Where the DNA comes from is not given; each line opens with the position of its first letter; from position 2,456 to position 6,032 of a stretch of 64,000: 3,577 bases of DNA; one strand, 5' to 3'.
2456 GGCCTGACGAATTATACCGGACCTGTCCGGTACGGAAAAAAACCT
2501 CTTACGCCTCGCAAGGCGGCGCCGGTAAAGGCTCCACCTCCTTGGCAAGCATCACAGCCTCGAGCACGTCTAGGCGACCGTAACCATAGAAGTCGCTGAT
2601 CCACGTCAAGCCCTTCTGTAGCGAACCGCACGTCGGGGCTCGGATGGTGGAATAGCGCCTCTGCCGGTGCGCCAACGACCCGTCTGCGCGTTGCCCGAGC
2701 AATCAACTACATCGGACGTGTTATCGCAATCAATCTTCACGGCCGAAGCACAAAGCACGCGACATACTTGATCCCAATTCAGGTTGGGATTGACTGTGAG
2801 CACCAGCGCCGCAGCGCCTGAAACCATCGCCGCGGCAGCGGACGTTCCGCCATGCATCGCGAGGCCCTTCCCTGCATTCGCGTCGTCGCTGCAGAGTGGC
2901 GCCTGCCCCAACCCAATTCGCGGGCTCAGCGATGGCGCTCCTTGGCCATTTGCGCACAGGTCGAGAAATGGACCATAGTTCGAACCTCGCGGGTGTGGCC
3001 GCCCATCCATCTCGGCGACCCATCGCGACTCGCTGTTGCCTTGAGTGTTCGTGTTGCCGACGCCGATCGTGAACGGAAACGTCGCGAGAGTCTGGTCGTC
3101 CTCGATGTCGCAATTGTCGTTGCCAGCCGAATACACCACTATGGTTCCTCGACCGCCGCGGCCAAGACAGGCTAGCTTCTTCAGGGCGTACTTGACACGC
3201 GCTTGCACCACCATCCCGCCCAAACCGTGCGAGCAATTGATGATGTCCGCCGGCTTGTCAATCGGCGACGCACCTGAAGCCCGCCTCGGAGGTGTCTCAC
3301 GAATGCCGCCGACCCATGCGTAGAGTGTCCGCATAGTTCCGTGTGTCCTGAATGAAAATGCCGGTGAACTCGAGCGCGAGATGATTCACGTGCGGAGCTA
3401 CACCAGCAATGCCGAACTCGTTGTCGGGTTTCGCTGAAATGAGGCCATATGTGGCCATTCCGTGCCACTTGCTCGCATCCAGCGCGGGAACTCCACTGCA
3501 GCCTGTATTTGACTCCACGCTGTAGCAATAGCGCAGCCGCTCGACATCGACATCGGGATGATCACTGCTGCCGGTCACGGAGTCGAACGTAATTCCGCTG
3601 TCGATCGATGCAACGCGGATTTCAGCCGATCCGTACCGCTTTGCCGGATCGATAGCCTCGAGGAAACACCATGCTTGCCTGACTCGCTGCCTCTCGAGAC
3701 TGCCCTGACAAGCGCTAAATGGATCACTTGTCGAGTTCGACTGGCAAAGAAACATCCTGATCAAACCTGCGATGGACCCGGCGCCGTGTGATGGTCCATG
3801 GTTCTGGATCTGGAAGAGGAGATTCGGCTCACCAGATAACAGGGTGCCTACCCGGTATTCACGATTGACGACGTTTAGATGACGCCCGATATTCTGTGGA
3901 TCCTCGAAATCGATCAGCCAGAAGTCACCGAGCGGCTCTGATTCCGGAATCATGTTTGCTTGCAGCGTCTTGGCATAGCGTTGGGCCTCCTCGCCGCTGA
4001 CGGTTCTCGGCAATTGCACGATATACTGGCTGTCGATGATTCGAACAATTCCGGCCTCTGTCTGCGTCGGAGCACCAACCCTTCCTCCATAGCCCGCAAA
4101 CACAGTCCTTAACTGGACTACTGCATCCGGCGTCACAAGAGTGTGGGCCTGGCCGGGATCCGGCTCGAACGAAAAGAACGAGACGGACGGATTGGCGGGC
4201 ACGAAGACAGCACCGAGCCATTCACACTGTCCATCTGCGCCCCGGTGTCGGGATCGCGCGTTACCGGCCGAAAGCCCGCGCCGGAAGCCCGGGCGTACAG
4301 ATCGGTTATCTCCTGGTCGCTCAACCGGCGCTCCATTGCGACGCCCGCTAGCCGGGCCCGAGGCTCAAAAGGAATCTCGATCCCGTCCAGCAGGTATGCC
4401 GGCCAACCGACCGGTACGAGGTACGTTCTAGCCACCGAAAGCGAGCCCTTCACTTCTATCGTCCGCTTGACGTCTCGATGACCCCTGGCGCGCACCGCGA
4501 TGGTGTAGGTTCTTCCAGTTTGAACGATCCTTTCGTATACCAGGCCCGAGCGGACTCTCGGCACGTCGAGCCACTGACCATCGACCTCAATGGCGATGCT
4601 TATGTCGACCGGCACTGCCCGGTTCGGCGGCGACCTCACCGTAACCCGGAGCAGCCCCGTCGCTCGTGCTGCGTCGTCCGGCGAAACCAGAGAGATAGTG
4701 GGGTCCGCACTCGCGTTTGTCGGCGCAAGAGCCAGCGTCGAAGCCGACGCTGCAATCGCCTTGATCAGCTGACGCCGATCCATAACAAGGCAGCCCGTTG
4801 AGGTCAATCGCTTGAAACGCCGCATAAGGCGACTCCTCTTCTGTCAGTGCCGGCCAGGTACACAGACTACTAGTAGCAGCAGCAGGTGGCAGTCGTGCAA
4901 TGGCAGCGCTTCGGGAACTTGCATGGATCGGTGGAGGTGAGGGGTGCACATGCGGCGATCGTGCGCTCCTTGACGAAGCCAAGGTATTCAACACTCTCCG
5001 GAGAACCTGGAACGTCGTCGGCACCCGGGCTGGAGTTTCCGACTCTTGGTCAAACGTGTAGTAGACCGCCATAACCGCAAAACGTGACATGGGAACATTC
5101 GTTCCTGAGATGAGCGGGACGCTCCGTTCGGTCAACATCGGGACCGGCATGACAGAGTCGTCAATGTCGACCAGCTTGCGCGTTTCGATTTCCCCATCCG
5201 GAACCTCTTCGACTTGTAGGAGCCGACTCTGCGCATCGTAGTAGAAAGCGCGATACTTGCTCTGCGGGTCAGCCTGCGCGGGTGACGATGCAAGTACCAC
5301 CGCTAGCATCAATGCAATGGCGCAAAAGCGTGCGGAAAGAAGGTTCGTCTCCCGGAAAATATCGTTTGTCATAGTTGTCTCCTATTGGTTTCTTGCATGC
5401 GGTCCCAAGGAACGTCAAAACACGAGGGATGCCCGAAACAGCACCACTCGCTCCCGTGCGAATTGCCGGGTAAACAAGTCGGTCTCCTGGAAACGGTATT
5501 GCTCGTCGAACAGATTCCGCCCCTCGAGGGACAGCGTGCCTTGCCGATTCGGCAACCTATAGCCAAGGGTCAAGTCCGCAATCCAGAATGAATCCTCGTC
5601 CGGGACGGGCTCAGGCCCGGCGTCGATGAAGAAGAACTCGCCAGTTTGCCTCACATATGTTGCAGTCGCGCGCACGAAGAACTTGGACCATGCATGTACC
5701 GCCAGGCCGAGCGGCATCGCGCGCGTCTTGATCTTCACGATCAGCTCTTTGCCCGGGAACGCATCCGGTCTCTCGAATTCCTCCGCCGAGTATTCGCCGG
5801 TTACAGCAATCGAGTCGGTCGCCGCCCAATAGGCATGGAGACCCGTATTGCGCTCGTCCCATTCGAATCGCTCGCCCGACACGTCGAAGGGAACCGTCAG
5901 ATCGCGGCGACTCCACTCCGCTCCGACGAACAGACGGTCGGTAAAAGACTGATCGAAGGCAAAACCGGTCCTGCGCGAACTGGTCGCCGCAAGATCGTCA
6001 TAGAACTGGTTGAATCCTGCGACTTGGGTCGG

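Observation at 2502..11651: AT-richer four-gene islet at the 3' end of tRNA-Arg(CCT): CHASE2-cyclase, FecR-TPR-barrel protein, Cys-tail secreted protein and Tat-exported subtilase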

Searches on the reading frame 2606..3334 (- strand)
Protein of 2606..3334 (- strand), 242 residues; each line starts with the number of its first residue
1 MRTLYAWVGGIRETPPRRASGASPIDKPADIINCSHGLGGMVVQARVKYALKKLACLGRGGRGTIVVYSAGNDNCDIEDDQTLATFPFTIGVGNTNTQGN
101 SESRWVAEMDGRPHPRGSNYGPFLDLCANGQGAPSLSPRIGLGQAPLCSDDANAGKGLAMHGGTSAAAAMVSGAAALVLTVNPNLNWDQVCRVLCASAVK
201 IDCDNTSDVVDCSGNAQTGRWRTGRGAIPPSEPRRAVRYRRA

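Call 6: search_protein_families(library=pfam, proteins=[window:2606-3334:-], max_evalue=0.01)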
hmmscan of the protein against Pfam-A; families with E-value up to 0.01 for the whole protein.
window:2606-3334:- (242 aa): 1 family
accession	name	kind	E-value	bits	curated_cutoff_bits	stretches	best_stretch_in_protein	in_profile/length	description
PF00082.27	Peptidase_S8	-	1.5e-18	67.5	21.8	1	23-198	105-273/288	Subtilase family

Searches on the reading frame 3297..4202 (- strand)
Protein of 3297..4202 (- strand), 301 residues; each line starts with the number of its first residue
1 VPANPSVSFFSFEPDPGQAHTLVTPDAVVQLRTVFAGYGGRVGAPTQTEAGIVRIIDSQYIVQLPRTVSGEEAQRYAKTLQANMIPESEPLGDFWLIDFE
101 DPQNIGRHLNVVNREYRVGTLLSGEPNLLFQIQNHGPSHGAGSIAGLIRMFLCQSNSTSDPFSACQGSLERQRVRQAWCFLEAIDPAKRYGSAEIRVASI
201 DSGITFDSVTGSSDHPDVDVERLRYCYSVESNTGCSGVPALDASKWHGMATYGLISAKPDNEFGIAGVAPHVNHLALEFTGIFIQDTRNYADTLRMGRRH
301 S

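Call 6: search_protein_families(library=pfam, proteins=[window:3297-4202:-], max_evalue=0.01)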
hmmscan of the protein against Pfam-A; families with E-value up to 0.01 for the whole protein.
window:3297-4202:- (301 aa): 1 family
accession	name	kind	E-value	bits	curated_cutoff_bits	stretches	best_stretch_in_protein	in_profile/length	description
PF00082.27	Peptidase_S8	-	0.00065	19.5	21.8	1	194-278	3-87/288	Subtilase family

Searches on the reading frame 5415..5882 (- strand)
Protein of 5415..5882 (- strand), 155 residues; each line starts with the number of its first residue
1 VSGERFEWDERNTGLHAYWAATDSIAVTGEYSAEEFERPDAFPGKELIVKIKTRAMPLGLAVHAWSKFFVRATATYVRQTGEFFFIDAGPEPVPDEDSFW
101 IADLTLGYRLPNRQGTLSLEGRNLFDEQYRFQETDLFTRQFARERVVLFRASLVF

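Call 6: search_protein_families(library=pfam, proteins=[window:5415-5882:-], max_evalue=0.01)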
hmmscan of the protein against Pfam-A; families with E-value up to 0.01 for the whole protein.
window:5415-5882:- (155 aa): 1 family
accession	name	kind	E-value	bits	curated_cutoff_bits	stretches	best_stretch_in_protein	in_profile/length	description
PF00593.30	TonB_dep_Rec_b-barrel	-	0.0018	18.7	27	1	64-124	383-436/436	TonB dependent receptor-like, beta-barrel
